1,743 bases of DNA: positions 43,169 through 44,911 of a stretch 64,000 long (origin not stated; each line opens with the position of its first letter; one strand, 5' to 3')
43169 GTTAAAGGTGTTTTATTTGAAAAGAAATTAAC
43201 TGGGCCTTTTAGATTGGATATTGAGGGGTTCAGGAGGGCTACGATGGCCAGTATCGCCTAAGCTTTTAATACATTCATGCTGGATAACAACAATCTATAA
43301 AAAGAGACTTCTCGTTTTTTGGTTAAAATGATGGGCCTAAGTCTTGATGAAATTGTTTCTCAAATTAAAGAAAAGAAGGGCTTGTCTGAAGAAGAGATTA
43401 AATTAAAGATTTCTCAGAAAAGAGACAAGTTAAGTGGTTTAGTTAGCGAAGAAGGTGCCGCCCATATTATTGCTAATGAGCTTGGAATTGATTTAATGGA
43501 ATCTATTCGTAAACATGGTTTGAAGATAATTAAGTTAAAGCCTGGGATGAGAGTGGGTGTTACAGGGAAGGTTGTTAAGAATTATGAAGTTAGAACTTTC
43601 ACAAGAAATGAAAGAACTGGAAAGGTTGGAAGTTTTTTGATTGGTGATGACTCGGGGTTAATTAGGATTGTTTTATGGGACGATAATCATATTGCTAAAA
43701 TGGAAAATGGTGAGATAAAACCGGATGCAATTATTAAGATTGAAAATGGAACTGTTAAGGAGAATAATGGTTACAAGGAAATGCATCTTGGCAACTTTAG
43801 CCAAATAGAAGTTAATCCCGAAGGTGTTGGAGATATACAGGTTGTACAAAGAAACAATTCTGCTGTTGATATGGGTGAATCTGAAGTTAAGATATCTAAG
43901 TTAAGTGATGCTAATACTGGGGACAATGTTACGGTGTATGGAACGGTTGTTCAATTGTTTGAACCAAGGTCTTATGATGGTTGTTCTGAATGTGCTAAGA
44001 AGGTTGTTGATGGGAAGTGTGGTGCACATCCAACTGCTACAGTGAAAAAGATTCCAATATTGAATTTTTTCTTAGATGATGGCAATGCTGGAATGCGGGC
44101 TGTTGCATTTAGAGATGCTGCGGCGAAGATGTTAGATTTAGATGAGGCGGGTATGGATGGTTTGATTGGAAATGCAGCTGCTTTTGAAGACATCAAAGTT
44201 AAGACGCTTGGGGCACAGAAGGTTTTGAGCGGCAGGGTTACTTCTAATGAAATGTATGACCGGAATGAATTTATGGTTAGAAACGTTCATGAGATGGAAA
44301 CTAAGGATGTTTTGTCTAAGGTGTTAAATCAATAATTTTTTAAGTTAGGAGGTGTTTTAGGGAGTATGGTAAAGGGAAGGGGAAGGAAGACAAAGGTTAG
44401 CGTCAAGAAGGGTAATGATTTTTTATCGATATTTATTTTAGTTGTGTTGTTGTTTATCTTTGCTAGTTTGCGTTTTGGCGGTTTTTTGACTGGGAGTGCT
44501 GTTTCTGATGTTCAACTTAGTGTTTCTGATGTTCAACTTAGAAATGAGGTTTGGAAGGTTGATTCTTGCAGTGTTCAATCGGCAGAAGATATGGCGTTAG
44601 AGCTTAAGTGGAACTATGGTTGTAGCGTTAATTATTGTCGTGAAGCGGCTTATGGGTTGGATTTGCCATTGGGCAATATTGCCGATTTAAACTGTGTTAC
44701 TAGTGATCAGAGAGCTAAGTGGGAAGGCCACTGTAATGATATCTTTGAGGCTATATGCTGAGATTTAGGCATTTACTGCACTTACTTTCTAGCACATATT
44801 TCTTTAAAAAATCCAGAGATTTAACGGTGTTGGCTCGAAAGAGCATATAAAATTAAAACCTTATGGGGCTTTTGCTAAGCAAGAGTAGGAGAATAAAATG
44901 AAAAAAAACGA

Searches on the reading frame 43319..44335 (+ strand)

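Call 21: search_protein_families(library=pfam, proteins=[window:43319-44335:+], max_evalue=0.1)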
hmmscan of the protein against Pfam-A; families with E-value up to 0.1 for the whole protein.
window:43319-44335:+ (338 aa): 6 families
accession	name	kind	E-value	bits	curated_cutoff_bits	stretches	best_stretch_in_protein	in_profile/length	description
PF01336.31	tRNA_anti-codon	-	1.6e-11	44.4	27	1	95-157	11-69/75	OB-fold nucleic acid binding domain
PF09999.14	DUF2240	-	0.00022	21.3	22.3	1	9-64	87-142/144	Uncharacterized protein conserved in archaea (DUF2240)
PF08646.16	Rep_fac-A_C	-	0.004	17.4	28.5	1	206-329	4-140/146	Replication factor-A C terminal domain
PF16007.11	DUF4777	-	0.046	14.4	34.4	0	7-33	20-46/66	Domain of unknown function (DUF4777)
PF02579.22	Nitro_FeMo-Co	-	0.06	14.1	26.3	0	33-78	40-84/94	Dinitrogenase iron-molybdenum cofactor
PF08312.17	cwf21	-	0.092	13.2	23.2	0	18-38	21-41/44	cwf21 domain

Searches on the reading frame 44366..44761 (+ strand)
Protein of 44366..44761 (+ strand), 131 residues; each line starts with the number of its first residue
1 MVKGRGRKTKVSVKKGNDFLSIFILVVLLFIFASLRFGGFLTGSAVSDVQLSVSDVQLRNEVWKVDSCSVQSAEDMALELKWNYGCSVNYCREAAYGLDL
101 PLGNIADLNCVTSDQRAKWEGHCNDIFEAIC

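Call 21: search_protein_families(library=pfam, proteins=[window:44366-44761:+], max_evalue=0.1)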
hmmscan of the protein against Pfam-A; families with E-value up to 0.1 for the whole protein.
window:44366-44761:+ (131 aa): 1 family
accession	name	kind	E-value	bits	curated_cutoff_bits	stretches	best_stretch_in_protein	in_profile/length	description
PF23906.1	DUF7248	-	0.016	15.7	27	1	18-50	11-43/58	Family of unknown function (DUF7248)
